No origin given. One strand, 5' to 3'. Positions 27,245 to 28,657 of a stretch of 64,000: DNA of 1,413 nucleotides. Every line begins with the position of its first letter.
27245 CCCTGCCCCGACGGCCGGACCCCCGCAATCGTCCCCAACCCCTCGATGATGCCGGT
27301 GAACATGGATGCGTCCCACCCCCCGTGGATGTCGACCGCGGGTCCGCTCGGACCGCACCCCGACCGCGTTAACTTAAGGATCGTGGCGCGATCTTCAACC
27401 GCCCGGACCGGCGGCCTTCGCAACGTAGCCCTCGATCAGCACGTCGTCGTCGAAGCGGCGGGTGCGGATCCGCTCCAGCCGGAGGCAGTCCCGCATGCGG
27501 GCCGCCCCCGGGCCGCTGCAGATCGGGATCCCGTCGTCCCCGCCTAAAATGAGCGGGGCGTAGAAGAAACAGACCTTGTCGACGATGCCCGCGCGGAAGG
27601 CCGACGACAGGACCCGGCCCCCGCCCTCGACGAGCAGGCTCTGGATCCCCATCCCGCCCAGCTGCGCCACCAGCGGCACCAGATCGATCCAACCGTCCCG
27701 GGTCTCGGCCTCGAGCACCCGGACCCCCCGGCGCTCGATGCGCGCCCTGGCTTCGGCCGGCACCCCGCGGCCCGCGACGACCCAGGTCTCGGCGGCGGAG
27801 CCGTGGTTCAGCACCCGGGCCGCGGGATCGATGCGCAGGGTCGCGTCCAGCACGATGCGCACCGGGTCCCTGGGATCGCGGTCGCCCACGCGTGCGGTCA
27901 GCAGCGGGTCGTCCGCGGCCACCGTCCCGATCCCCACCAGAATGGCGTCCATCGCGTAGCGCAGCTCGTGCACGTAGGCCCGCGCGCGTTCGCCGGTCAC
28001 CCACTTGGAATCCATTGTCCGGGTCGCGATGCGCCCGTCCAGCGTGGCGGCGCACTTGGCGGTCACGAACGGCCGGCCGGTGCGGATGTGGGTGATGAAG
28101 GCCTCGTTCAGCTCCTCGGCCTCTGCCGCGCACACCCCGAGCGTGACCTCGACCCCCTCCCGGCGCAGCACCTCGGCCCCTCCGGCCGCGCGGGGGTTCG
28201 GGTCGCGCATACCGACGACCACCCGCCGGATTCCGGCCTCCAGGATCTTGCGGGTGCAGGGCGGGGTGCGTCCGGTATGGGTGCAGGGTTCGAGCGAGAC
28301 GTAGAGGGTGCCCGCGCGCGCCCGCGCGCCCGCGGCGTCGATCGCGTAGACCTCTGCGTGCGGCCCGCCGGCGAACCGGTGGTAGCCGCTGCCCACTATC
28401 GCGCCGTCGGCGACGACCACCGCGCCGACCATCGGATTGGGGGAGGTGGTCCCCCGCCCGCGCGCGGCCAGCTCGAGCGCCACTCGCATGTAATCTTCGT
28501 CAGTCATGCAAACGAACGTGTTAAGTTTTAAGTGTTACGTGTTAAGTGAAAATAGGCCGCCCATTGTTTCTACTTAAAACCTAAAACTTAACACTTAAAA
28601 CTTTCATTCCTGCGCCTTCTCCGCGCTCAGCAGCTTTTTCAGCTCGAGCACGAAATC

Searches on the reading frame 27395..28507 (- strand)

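Call 43: search_protein_families(library=pfam, proteins=[window:27395-28507:-], max_evalue=0.00001)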
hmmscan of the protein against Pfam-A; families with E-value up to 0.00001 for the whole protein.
window:27395-28507:- (370 aa): 3 families
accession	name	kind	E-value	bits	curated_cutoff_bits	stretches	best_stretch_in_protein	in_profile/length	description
PF01872.23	RibD_C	-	3e-51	174.5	24.1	1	146-357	1-196/197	RibD C-terminal domain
PF00383.29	dCMP_cyt_deam_1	-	9.9e-20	70.8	25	1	2-100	3-102/102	Cytidine and deoxycytidylate deaminase zinc-binding region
PF14437.12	MafB19-deam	-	2.4e-10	40.9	27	1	3-109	3-110/142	MafB19-like deaminase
